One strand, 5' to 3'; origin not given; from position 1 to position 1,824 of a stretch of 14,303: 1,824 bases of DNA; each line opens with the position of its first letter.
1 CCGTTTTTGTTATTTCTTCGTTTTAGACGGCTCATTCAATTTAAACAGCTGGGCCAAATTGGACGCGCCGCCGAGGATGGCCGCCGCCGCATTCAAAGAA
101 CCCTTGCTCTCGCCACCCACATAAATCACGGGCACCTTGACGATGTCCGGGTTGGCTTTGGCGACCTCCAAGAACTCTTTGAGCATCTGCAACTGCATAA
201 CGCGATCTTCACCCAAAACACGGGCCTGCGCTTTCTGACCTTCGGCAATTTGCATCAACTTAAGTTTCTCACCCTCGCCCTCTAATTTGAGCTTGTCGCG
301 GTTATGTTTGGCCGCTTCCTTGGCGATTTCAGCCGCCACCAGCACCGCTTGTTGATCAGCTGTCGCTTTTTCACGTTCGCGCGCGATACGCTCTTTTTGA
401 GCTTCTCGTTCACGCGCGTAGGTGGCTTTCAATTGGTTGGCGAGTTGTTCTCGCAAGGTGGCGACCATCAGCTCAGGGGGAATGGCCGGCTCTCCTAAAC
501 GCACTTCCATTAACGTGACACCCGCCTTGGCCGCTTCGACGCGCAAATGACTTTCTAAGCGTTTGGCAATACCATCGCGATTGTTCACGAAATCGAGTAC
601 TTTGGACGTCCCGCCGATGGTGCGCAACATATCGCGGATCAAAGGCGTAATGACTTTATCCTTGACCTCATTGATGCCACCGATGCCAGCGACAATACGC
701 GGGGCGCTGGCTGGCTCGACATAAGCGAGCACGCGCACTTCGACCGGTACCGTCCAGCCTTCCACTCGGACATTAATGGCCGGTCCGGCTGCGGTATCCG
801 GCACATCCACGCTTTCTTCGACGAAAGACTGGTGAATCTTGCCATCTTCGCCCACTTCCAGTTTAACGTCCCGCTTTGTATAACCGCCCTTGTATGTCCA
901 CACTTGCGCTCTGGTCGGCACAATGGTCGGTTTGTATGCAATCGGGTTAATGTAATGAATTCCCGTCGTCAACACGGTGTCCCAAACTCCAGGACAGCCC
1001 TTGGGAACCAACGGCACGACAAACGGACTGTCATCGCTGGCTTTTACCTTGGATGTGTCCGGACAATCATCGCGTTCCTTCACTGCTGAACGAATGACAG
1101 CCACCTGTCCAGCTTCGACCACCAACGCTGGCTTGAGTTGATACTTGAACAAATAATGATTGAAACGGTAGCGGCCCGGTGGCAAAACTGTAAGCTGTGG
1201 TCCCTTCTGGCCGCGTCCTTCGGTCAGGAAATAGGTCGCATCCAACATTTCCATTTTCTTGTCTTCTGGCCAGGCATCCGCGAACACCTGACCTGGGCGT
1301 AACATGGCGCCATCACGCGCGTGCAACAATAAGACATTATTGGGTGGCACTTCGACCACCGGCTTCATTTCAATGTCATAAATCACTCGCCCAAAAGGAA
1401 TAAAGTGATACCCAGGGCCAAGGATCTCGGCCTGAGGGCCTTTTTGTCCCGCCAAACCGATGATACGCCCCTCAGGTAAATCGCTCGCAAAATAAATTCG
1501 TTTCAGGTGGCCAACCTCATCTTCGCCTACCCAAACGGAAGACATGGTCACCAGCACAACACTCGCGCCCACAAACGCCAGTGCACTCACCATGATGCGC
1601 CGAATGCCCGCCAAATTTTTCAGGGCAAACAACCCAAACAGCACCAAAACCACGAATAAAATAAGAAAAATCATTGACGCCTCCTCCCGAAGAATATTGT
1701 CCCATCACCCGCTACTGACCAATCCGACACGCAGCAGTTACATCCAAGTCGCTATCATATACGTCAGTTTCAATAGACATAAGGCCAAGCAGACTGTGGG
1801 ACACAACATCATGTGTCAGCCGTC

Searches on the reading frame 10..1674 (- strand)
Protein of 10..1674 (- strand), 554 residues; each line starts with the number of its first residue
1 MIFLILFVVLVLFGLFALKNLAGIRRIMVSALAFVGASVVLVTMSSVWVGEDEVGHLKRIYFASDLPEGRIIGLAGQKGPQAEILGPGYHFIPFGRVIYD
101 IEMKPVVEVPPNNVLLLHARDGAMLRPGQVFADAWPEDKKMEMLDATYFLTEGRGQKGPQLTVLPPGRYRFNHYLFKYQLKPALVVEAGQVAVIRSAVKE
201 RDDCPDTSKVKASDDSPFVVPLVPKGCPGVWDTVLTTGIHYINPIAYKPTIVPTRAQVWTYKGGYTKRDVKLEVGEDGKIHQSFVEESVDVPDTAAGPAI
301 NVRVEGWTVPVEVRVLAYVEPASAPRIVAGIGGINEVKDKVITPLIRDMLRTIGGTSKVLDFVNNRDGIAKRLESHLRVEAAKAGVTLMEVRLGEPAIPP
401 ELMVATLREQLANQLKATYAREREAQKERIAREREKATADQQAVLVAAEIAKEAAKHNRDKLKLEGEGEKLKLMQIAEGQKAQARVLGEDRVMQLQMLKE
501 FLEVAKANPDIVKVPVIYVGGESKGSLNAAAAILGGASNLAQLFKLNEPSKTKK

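Call 6: search_protein_families(library=ncbifam, proteins=[window:10-1674:-])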
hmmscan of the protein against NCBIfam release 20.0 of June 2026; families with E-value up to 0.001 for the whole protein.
window:10-1674:- (554 aa): 0 families

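Call 7: search_protein_families(library=pfam, proteins=[window:10-1674:-])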
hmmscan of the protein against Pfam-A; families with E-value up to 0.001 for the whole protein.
window:10-1674:- (554 aa): 1 family
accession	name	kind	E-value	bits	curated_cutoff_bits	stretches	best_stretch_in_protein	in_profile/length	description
PF01145.31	Band_7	-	7.3e-19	68.9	23.6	1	233-427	19-174/176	SPFH domain / Band 7 family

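Call 51: search_solved_structures(query=window:10-1674:-, max_evalue=0.01)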
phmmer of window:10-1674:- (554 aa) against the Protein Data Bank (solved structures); distinct sequences matched with E-value up to 0.01: 4.
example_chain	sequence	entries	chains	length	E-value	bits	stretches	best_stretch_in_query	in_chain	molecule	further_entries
9urz_D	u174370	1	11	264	0.00017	23.3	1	310-467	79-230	Prohibitin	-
8rrh_A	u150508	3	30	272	0.0036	18.9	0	308-477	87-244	Prohibitin 1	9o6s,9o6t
9unl_E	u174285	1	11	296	0.0042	18.7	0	308-478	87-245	Prohibitin 1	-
9o9z_A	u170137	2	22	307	0.0059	18.2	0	308-477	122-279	Prohibitin 1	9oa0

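Call 56: list_cluster_members(proteins=[P0001, window:10-1674:-, window:9388-10101:-, window:10774-13191:-])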
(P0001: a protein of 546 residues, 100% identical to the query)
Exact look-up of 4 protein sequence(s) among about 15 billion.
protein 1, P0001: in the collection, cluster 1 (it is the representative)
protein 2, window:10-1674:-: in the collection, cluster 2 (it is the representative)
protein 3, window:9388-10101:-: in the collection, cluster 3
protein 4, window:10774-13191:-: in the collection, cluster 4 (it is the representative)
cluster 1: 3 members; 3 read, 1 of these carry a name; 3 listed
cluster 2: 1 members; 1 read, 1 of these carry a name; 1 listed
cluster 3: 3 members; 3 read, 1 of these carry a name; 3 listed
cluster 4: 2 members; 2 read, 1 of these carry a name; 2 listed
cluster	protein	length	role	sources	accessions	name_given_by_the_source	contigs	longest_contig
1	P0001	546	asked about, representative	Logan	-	-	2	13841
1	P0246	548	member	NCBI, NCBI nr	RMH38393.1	MAG: phosphoethanolamine--lipid A transferase [Gammaproteobacteria bacterium]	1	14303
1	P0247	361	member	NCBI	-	-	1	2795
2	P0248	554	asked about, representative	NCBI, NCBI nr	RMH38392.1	MAG: hypothetical protein D6694_12485 [Gammaproteobacteria bacterium]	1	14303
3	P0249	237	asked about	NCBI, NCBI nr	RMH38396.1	MAG: hypothetical protein D6694_12510 [Gammaproteobacteria bacterium]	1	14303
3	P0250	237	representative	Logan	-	-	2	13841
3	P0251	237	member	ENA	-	-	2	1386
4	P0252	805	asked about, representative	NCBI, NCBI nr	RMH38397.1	MAG: DUF1631 domain-containing protein [Gammaproteobacteria bacterium]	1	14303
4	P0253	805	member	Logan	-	-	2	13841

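Call 61: search_protein_families(library=pfam, proteins=[window:10-1674:-], max_evalue=1)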
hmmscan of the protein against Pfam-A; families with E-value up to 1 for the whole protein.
window:10-1674:- (554 aa): 3 families
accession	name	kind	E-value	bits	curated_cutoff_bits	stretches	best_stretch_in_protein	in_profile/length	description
PF01145.31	Band_7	-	7.3e-19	68.9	23.6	1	233-427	19-174/176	SPFH domain / Band 7 family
PF14581.11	SseB_C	-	0.088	13.4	22.5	1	389-431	5-46/106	SseB protein C-terminal domain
PF18253.6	HipN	-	0.15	12.2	23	1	494-515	4-25/42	Hsp70-interacting protein N N-terminal domain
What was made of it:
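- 10..1674 (-): SPFH/Band-7 membrane protein, 554 aa, 37 nt downstream of ept. A strong Shine-Dalgarno sequence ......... lies at 1680-1688. It is probably co-transcribed with ept. Pfam PF01145 E=7e-19 (calls 7, 61).
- Checked: The specific label 'flotillin' was not verified: only Pfam Band_7 hits, at residues 233-427, with no NCBIfam hit (calls 6, 7, 61).
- Tried and rejected: It could not be confirmed beyond the SPFH domain (calls 51, 61).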
